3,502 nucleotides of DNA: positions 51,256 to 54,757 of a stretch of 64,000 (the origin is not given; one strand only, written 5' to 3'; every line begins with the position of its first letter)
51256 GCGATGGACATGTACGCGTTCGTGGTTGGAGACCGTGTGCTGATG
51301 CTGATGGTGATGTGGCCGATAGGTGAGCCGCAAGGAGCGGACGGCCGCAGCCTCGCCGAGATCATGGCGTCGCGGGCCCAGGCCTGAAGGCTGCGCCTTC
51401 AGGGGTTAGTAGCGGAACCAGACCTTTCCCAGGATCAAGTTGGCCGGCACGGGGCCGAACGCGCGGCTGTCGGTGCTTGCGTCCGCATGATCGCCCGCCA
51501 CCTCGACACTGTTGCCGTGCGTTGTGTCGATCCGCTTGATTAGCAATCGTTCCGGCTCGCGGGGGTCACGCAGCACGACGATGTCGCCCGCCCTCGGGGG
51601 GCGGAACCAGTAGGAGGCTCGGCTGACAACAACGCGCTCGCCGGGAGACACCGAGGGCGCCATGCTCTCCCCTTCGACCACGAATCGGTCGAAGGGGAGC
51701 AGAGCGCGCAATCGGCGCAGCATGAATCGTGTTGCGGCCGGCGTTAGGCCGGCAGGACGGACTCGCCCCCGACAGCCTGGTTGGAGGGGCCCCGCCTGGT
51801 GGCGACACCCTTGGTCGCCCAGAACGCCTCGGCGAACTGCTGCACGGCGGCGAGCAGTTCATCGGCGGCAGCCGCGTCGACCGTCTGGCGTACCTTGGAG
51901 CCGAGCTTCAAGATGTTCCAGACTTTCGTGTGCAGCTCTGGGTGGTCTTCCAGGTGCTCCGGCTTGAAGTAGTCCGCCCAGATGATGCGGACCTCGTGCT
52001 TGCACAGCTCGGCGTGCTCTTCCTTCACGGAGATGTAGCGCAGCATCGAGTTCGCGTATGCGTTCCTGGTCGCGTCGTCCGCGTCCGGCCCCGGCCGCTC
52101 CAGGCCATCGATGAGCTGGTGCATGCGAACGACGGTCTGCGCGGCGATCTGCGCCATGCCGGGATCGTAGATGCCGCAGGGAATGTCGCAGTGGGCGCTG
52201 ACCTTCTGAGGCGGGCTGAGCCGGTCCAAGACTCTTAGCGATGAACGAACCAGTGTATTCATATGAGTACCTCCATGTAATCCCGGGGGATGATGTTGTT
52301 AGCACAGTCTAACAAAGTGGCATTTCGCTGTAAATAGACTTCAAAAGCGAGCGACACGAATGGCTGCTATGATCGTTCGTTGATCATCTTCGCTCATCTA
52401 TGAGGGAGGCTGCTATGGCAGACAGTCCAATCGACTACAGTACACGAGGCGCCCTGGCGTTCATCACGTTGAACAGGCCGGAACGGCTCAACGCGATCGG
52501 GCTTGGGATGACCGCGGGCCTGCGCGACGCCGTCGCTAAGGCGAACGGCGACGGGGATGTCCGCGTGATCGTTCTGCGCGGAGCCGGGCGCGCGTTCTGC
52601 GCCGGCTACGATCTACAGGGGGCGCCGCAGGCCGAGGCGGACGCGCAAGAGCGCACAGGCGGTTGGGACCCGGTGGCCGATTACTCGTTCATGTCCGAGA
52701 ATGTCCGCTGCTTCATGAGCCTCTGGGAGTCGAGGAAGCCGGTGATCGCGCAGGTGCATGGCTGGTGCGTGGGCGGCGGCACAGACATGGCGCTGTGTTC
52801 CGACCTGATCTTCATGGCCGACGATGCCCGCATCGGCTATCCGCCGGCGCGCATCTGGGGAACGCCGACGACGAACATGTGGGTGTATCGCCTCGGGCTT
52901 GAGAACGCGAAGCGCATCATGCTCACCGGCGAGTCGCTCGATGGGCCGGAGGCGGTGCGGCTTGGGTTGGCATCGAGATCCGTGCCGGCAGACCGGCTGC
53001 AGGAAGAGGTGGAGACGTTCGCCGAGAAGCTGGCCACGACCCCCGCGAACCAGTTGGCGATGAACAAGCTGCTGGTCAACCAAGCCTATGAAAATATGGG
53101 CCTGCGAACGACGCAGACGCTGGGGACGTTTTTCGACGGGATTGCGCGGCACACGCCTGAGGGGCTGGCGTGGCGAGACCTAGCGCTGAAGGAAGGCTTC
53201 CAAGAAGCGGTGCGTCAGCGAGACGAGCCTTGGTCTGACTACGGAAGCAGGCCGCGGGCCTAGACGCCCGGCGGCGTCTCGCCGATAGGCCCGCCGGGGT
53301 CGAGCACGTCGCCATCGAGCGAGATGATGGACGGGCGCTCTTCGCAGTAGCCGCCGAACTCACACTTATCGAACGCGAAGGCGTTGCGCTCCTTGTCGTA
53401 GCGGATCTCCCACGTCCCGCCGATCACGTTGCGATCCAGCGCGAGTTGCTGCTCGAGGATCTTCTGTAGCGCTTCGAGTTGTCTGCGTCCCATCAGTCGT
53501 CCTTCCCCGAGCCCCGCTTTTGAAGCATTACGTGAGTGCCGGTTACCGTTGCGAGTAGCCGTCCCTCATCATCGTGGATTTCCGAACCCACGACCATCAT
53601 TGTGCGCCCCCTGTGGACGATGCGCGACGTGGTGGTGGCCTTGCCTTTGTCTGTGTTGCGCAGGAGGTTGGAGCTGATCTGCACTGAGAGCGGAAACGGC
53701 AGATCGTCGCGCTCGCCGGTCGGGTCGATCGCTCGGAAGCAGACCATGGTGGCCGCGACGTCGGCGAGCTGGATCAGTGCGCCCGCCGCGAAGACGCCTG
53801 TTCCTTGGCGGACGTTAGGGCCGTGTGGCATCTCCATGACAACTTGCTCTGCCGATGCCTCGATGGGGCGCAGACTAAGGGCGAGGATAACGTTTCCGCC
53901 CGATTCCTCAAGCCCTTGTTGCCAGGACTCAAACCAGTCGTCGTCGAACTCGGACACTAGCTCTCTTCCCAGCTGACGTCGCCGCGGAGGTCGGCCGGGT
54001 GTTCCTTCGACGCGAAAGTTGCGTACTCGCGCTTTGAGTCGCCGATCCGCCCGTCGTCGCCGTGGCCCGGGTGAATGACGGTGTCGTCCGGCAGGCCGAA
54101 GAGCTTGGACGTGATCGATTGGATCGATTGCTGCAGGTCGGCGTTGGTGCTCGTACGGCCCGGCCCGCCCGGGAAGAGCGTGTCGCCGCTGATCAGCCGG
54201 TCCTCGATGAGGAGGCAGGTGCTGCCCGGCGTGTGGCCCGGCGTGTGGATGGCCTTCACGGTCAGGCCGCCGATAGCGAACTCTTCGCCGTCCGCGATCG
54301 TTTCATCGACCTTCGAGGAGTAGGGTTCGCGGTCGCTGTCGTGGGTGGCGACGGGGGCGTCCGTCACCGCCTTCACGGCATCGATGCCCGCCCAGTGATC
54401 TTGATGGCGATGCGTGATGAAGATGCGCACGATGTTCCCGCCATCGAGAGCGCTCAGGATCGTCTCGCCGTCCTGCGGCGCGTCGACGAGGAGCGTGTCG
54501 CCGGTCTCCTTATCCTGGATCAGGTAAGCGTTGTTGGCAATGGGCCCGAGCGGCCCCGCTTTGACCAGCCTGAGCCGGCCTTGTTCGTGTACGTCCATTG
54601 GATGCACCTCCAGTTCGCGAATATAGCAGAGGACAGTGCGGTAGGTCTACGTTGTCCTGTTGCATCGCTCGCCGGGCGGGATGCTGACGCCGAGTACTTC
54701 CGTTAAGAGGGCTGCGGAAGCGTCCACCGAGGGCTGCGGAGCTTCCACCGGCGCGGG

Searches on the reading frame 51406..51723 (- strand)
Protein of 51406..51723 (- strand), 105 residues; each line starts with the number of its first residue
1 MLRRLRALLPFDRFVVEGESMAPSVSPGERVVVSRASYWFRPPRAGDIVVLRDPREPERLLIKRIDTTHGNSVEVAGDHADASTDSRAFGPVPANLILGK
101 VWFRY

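Call 21: search_protein_families(library=pfam, proteins=[window:51406-51723:-], max_evalue=0.001)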
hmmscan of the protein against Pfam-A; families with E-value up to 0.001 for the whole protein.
window:51406-51723:- (105 aa): 2 families
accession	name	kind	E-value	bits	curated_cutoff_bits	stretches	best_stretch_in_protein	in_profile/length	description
PF10502.14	Peptidase_S26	-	7.9e-22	78.4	22.9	2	11-78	23-90/168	Signal peptidase, peptidase S26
PF00717.28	Peptidase_S24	-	0.00014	22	23.3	1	15-74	39-90/116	Peptidase S24-like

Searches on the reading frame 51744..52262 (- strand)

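Call 21: search_protein_families(library=pfam, proteins=[window:51744-52262:-], max_evalue=0.001)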
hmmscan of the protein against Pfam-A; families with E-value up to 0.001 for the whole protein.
window:51744-52262:- (172 aa): 1 family
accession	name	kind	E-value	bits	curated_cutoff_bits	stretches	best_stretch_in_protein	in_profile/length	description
PF09055.16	Sod_Ni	-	1.8e-44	151.8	25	1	20-151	2-127/127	Nickel-containing superoxide dismutase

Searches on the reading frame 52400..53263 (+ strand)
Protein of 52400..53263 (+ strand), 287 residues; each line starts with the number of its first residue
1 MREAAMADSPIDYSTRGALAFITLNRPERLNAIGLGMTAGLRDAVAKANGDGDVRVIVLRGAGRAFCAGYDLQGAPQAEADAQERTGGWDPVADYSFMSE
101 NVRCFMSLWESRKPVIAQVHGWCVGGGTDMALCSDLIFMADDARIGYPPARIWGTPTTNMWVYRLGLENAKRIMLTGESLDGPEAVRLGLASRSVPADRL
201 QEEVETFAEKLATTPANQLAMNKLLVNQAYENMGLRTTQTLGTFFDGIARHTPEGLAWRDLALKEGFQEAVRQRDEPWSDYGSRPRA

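Call 9: search_protein_families(library=pfam, proteins=[window:52400-53263:+], max_evalue=0.01)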
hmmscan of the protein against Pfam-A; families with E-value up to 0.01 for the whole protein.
window:52400-53263:+ (287 aa): 2 families
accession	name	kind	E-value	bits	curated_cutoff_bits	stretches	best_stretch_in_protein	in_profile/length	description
PF00378.25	ECH_1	-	1.4e-40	139.6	27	1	17-236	4-215/251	Enoyl-CoA hydratase/isomerase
PF16113.10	ECH_2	-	2.1e-27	96.9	27.2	1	20-214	2-191/335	Enoyl-CoA hydratase/isomerase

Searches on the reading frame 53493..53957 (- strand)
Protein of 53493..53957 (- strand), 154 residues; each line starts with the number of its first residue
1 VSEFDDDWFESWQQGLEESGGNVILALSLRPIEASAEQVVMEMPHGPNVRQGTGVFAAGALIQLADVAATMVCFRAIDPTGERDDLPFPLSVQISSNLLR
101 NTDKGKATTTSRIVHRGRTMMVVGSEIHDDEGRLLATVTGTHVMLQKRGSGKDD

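Call 21: search_protein_families(library=pfam, proteins=[window:53493-53957:-], max_evalue=0.001)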
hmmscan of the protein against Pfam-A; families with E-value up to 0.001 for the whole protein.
window:53493-53957:- (154 aa): 2 families
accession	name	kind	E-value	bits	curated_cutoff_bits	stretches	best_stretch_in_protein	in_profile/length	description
PF03061.28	4HBT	-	1.6e-06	28.7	20.6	1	56-135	4-78/79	Thioesterase superfamily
PF13622.12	4HBT_3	-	0.00076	20.1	24.3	0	70-141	26-81/83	Acyl-CoA thioesterase N-terminal domain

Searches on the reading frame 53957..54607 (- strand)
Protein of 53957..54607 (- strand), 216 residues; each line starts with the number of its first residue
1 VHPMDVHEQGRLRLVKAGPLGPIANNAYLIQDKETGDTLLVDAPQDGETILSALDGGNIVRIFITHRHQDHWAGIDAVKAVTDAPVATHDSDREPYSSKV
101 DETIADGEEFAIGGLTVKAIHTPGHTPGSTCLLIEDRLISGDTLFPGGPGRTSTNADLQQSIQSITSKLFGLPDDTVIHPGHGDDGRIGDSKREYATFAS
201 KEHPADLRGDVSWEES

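Call 21: search_protein_families(library=pfam, proteins=[window:53957-54607:-], max_evalue=0.001)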
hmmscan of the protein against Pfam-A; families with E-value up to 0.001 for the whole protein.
window:53957-54607:- (216 aa): 3 families
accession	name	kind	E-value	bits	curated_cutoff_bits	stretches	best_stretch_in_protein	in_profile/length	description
PF00753.33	Lactamase_B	-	2.7e-20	73.6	22.7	1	21-182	2-196/196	Metallo-beta-lactamase superfamily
PF14597.12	Lactamase_B_5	-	5.8e-06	26.4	28.4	1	58-144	55-138/199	Metallo-beta-lactamase superfamily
PF12706.13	Lactamase_B_2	-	9.9e-06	25.7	27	1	58-127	30-115/200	Beta-lactamase superfamily domain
